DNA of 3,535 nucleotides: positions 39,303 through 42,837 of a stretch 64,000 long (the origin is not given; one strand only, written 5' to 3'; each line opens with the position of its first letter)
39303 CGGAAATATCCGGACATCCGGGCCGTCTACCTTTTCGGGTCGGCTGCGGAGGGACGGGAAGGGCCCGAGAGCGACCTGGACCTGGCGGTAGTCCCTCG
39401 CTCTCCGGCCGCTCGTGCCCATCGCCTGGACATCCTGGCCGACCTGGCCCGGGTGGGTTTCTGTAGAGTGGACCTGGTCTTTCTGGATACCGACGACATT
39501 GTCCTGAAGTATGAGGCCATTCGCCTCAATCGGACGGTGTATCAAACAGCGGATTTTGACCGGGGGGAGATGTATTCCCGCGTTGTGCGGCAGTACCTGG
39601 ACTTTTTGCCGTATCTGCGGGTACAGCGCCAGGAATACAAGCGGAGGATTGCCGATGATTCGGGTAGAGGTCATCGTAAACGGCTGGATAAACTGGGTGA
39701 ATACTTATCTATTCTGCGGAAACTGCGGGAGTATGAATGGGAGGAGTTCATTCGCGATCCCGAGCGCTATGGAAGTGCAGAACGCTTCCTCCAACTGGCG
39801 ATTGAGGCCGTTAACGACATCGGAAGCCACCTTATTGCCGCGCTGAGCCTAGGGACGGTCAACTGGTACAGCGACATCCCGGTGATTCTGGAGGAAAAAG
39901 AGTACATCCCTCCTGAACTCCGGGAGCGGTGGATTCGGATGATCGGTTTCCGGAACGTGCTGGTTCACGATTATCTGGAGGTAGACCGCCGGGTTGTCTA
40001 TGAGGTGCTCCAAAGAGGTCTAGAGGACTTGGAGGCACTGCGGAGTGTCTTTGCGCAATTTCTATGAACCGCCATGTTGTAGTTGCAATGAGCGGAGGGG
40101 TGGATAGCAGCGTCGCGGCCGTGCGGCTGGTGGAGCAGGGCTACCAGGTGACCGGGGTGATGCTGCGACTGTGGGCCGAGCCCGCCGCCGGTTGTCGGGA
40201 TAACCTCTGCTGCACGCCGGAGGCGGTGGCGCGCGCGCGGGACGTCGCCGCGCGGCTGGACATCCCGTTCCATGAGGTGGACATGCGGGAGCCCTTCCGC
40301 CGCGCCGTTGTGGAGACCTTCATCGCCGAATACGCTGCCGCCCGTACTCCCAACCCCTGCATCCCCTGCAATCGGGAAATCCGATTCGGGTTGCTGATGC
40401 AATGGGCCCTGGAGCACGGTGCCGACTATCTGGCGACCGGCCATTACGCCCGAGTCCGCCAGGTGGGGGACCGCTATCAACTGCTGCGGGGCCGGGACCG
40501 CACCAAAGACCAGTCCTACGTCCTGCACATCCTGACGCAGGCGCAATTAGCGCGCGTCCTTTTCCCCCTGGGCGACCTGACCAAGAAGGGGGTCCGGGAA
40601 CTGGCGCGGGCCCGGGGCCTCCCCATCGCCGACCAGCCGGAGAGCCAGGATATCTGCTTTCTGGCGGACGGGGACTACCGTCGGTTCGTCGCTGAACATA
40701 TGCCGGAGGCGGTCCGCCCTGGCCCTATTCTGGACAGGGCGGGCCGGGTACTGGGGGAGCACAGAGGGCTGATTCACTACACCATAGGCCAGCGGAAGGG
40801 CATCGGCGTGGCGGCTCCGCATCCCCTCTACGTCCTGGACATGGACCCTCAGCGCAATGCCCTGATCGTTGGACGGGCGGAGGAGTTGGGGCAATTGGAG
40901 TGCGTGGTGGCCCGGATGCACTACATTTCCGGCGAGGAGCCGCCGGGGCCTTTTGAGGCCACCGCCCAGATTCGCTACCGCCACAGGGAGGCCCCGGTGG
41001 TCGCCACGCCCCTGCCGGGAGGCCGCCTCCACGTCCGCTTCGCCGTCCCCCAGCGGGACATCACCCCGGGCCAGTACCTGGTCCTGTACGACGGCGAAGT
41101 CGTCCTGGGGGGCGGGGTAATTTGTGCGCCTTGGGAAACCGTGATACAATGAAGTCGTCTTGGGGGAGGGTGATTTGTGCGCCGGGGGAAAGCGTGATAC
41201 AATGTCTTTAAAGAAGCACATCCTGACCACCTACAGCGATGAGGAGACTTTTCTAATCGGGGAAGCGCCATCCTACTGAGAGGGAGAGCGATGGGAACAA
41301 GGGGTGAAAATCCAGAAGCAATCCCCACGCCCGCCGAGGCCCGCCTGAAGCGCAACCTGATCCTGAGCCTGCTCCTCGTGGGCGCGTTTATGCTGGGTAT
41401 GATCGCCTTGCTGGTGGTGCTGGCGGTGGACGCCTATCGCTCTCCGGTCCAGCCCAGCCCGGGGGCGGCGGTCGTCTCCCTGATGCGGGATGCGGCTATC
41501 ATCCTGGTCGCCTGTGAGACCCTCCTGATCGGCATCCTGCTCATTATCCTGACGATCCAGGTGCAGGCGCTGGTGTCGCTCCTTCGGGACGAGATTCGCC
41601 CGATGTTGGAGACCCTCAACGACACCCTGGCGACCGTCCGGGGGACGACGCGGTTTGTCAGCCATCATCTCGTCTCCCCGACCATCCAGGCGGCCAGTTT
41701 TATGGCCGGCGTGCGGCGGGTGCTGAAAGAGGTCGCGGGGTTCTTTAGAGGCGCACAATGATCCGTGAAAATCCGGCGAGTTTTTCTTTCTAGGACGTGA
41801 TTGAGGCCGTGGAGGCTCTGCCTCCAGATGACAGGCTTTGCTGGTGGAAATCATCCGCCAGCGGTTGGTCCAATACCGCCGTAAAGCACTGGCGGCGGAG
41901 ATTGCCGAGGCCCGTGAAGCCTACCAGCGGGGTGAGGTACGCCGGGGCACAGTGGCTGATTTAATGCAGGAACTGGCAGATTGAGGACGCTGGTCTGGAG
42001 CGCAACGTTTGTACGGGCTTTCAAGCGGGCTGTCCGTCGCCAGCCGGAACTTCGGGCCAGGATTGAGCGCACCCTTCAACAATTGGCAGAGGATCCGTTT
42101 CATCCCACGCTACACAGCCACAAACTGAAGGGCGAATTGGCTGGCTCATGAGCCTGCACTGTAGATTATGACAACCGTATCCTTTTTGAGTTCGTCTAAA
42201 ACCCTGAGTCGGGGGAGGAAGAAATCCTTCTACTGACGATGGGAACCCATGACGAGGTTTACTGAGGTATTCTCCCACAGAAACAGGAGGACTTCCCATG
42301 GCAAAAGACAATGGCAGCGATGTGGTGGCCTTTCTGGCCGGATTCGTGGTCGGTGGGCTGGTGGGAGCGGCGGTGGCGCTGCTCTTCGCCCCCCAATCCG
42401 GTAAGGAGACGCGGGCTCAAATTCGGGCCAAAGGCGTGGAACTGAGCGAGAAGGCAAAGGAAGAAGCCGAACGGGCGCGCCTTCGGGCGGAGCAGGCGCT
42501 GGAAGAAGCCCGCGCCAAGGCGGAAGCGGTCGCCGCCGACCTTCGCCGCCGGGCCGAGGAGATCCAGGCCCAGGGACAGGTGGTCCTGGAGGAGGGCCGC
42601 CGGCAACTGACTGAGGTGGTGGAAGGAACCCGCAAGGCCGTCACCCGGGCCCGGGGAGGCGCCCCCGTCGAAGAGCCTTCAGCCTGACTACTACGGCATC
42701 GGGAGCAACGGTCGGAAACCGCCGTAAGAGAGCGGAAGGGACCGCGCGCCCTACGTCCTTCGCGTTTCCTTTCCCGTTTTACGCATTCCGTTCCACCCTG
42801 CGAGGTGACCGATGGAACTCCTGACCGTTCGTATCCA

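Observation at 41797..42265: Decaying RelE/ParE toxin-antitoxin locus: toxin with two in-frame nonsense codons and an apparently frameshifted antitoxin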

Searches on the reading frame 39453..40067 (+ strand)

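Call 28: search_protein_families(library=pfam, proteins=[window:39453-40067:+], max_evalue=5)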
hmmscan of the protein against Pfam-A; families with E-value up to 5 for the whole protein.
window:39453-40067:+ (204 aa): 1 family
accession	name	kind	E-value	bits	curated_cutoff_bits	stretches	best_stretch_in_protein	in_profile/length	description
PF01934.22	HepT-like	-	8.8e-31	106.6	23.5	1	83-195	3-115/120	Ribonuclease HepT-like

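Call 49: search_protein_families(library=pfam, proteins=[L129:1069-1893:+], max_evalue=0.01)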
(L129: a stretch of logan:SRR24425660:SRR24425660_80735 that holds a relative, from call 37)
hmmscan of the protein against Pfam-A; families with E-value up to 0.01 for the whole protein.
L129:1069-1893:+ (274 aa): 5 families
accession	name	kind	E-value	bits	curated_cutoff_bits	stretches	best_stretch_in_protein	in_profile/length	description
PF01934.22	HepT-like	-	1.6e-30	105.7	23.5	1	153-265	3-115/120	Ribonuclease HepT-like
PF18765.7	Polbeta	-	4.5e-18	65.6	26.9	1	14-102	1-90/93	Polymerase beta, Nucleotidyltransferase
PF01909.29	NTP_transf_2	-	1.1e-07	32.6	21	1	16-79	5-72/93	Nucleotidyltransferase domain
PF22600.2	MTPAP-like_central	-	0.00046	20.7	27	1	14-65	27-80/139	Poly(A) RNA polymerase, mitochondrial-like, central palm domain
PF10620.15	MdcG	-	0.00093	19.5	26.5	1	42-78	50-85/121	Phosphoribosyl-dephospho-CoA transferase MdcG C-terminal domain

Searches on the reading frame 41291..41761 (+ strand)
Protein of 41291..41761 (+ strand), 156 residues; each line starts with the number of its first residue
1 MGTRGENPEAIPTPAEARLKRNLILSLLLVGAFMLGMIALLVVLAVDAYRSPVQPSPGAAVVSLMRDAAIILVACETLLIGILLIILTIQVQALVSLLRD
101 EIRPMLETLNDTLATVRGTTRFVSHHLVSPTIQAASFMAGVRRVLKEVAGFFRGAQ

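Call 28: search_protein_families(library=pfam, proteins=[window:41291-41761:+], max_evalue=5)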
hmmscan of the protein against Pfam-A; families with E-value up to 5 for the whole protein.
window:41291-41761:+ (156 aa): 1 family
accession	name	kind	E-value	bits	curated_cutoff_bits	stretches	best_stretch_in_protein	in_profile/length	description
PF06305.16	LapA_dom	-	3.2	8.1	28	1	25-45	19-39/64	Lipopolysaccharide assembly protein A domain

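Call 36: list_cluster_members(proteins=[window:41981-42148:+, window:41838-41981:+, window:41291-41761:+, window:42298-42687:+, window:39453-40067:+, window:40064-41152:+])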
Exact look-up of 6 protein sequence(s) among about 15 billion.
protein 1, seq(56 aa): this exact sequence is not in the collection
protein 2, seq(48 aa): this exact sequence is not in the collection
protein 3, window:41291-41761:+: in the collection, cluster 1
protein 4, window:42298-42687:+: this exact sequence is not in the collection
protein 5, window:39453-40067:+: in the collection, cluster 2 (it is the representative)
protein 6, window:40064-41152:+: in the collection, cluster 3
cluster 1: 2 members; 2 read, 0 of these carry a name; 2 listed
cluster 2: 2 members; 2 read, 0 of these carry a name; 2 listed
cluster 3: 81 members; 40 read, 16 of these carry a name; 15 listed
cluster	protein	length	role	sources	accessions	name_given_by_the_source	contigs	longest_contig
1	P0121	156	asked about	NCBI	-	-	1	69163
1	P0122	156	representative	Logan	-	-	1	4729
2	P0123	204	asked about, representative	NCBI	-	-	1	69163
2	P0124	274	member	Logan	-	-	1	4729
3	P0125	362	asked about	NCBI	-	-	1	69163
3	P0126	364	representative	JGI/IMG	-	tRNA-specific 2-thiouridylase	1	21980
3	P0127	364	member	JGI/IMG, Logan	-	tRNA-specific 2-thiouridylase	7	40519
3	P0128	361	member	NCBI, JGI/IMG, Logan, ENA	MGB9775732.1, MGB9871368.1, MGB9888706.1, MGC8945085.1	MAG: tRNA 2-thiouridine(34) synthase MnmA [Anaerolineae bacterium] | tRNA-specific 2-thiouridylase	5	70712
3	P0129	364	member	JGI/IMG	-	tRNA-specific 2-thiouridylase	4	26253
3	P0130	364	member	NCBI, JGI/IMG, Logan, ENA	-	tRNA-specific 2-thiouridylase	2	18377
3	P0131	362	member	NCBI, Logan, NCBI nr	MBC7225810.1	MAG: tRNA 2-thiouridine(34) synthase MnmA [Thermoflexales bacterium] | tRNA 2-thiouridine(34) synthase MnmA [Thermoflexales bacterium]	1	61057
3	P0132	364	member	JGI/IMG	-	tRNA-specific 2-thiouridylase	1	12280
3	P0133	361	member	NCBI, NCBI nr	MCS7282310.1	MAG: tRNA 2-thiouridine(34) synthase MnmA [Anaerolineae bacterium] | tRNA 2-thiouridine(34) synthase MnmA [Anaerolineae bacterium]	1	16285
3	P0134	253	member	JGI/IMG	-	tRNA (5-methylaminomethyl-2-thiouridylate)-methyltransferase (EC 2.1.1.61)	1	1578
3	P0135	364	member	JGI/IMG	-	tRNA-specific 2-thiouridylase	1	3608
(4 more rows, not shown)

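Call 38: find_encoding_contigs(protein=window:41291-41761:+, flank=1500, max_places=4)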
Protein window:41291-41761:+ (156 aa): no gene with exactly this product is on record in the collection.

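Call 49: search_protein_families(library=pfam, proteins=[L129:1069-1893:+], max_evalue=0.01)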
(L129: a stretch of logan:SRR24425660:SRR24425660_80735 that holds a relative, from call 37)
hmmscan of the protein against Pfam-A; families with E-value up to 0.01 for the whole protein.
L129:1069-1893:+ (274 aa): 5 families
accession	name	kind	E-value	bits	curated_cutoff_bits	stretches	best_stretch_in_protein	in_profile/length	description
PF01934.22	HepT-like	-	1.6e-30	105.7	23.5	1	153-265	3-115/120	Ribonuclease HepT-like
PF18765.7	Polbeta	-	4.5e-18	65.6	26.9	1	14-102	1-90/93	Polymerase beta, Nucleotidyltransferase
PF01909.29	NTP_transf_2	-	1.1e-07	32.6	21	1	16-79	5-72/93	Nucleotidyltransferase domain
PF22600.2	MTPAP-like_central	-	0.00046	20.7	27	1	14-65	27-80/139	Poly(A) RNA polymerase, mitochondrial-like, central palm domain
PF10620.15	MdcG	-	0.00093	19.5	26.5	1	42-78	50-85/121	Phosphoribosyl-dephospho-CoA transferase MdcG C-terminal domain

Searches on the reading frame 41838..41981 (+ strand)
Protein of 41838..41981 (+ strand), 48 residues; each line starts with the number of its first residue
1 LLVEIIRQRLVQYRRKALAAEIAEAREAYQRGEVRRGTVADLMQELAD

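Call 7: search_protein_families(library=pfam, proteins=[window:41838-41981:+], max_evalue=1)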
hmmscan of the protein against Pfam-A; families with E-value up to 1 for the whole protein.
seq(48 aa): 1 family
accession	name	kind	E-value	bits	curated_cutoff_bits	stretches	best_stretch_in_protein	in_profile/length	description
PF16859.10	TetR_C_11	-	0.094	13.5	32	1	3-46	45-85/113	Tetracyclin repressor-like, C-terminal domain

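Call 49: search_protein_families(library=pfam, proteins=[L129:1069-1893:+], max_evalue=0.01)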
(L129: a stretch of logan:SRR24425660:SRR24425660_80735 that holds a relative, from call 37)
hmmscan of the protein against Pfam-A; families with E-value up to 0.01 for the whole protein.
L129:1069-1893:+ (274 aa): 5 families
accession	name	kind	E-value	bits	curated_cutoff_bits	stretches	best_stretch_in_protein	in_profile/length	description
PF01934.22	HepT-like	-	1.6e-30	105.7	23.5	1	153-265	3-115/120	Ribonuclease HepT-like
PF18765.7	Polbeta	-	4.5e-18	65.6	26.9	1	14-102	1-90/93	Polymerase beta, Nucleotidyltransferase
PF01909.29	NTP_transf_2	-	1.1e-07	32.6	21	1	16-79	5-72/93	Nucleotidyltransferase domain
PF22600.2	MTPAP-like_central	-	0.00046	20.7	27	1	14-65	27-80/139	Poly(A) RNA polymerase, mitochondrial-like, central palm domain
PF10620.15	MdcG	-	0.00093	19.5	26.5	1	42-78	50-85/121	Phosphoribosyl-dephospho-CoA transferase MdcG C-terminal domain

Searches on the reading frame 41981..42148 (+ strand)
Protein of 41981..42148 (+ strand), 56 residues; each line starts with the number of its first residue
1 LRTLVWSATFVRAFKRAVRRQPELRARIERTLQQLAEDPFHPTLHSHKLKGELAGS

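Call 7: search_protein_families(library=pfam, proteins=[window:41981-42148:+], max_evalue=1)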
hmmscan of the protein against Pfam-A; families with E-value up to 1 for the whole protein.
seq(56 aa): 1 family
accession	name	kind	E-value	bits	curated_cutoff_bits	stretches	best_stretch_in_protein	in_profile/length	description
PF15738.11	YafQ_toxin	-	0.0015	19.2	30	1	3-55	2-54/88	Bacterial toxin of type II toxin-antitoxin system, YafQ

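Call 37: find_encoding_contigs(protein=P0122, flank=5000, max_places=4)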
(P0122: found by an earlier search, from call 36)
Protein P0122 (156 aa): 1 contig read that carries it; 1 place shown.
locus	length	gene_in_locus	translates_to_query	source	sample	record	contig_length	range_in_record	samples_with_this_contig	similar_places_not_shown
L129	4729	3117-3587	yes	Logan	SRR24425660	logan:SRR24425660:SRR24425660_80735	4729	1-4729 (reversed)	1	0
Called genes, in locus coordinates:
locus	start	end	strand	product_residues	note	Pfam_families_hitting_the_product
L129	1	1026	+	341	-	?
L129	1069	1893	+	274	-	PF01909:NTP_transf_2 (weak), PF18765:Polbeta, PF01934:HepT-like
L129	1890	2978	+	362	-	PF02540:NAD_synthase (faint), PF03054:tRNA_Me_trans, PF20259:tRNA_Me_trans_M, PF20258:tRNA_Me_trans_C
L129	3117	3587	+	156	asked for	-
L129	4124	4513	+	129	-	-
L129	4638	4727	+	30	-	?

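Call 49: search_protein_families(library=pfam, proteins=[L129:1069-1893:+], max_evalue=0.01)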
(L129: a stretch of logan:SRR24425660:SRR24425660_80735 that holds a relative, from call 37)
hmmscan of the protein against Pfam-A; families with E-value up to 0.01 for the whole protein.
L129:1069-1893:+ (274 aa): 5 families
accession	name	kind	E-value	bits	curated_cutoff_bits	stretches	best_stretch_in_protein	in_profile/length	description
PF01934.22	HepT-like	-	1.6e-30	105.7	23.5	1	153-265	3-115/120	Ribonuclease HepT-like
PF18765.7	Polbeta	-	4.5e-18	65.6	26.9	1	14-102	1-90/93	Polymerase beta, Nucleotidyltransferase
PF01909.29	NTP_transf_2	-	1.1e-07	32.6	21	1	16-79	5-72/93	Nucleotidyltransferase domain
PF22600.2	MTPAP-like_central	-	0.00046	20.7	27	1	14-65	27-80/139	Poly(A) RNA polymerase, mitochondrial-like, central palm domain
PF10620.15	MdcG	-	0.00093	19.5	26.5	1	42-78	50-85/121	Phosphoribosyl-dephospho-CoA transferase MdcG C-terminal domain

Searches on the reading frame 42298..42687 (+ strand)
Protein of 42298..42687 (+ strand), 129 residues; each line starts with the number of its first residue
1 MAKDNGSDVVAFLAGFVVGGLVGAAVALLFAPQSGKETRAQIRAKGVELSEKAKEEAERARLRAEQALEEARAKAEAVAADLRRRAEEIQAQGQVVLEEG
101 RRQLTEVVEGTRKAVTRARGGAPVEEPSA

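Call 25: find_related_loci(query=window:42298-42687:+, collection=metagenome_contigs, flank=4000)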
Query window:42298-42687:+ (129 aa) in metagenome_contigs; peptide patterns used: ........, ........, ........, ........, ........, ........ (x = any residue, [..] = any of these).
600 stretches matched a pattern (row limit reached: there are more); 45 encode a relative of the query (tblastn E <= 1e-3); 45 distinct loci.
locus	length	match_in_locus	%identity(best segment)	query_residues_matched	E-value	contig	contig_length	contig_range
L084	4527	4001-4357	87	1-119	5e-53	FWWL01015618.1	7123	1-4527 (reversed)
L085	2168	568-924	76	1-119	9e-43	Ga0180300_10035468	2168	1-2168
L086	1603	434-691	42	5-97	2e-17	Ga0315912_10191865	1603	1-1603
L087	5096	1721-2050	30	7-119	1e-12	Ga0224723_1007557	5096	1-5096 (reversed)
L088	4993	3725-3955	41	1-80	4e-12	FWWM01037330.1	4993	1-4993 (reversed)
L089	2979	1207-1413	43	1-72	6e-12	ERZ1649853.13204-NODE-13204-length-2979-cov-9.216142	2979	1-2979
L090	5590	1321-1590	37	1-101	2e-11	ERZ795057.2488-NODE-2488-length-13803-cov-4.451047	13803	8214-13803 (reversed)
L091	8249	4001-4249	31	6-121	3e-11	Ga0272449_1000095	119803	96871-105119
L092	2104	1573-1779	40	1-72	5e-11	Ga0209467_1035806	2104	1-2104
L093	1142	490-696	40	1-72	5e-11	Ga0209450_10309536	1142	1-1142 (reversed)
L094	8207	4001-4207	38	1-72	9e-11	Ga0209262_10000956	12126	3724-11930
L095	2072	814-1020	39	1-72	1e-10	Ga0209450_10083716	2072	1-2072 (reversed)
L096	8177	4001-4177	46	16-73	1e-10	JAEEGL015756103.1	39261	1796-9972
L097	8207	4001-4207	36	1-72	1e-10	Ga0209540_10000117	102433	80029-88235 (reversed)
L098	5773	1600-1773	44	1-61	2e-10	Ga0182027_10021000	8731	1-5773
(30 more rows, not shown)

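Call 28: search_protein_families(library=pfam, proteins=[window:42298-42687:+], max_evalue=5)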
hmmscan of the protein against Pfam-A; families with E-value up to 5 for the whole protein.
window:42298-42687:+ (129 aa): 11 families
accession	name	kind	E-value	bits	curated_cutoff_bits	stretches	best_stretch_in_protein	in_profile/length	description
PF12732.12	YtxH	-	8.4e-18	65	37.5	1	13-81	1-69/71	YtxH-like protein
PF01442.23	Apolipoprotein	-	0.0019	18.4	90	1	36-92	124-180/190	Apolipoprotein A1/A4/E domain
PF04402.19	SIMPL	-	0.0021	18.8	25.2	1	44-94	112-160/205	Protein of unknown function (DUF541)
PF05262.16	Borrelia_P83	-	0.004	16.1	33.6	1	41-119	267-345/489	Borrelia P83/100 protein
PF20068.4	Amphi-Trp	-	0.013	15.9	27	1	69-105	9-45/93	Amphi-Trp domain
PF02466.24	Tim17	-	0.088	13.6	32.7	1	8-59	5-33/111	Tim17/Tim22/Tim23/Pmp24 family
PF00430.23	ATP-synt_B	-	0.6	10.6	28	1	42-106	34-98/132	ATP synthase B/B' CF(0)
PF07371.17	DUF1490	-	2.8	8.5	28.4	1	13-75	10-76/88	Protein of unknown function (DUF1490)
PF06305.16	LapA_dom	-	3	8.3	28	1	9-45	24-52/64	Lipopolysaccharide assembly protein A domain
PF01765.24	RRF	-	3.1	8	29.7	1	31-91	83-143/164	Ribosome recycling factor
PF15927.10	Casc1_N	-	4.9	7.3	28.2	0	53-119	3-67/201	Cancer susceptibility candidate 1 N-terminus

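Call 49: search_protein_families(library=pfam, proteins=[L129:1069-1893:+], max_evalue=0.01)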
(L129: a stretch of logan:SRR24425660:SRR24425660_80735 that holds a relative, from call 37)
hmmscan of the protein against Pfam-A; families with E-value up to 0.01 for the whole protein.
L129:1069-1893:+ (274 aa): 5 families
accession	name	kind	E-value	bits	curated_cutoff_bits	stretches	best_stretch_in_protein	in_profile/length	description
PF01934.22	HepT-like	-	1.6e-30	105.7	23.5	1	153-265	3-115/120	Ribonuclease HepT-like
PF18765.7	Polbeta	-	4.5e-18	65.6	26.9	1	14-102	1-90/93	Polymerase beta, Nucleotidyltransferase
PF01909.29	NTP_transf_2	-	1.1e-07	32.6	21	1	16-79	5-72/93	Nucleotidyltransferase domain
PF22600.2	MTPAP-like_central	-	0.00046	20.7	27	1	14-65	27-80/139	Poly(A) RNA polymerase, mitochondrial-like, central palm domain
PF10620.15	MdcG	-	0.00093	19.5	26.5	1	42-78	50-85/121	Phosphoribosyl-dephospho-CoA transferase MdcG C-terminal domain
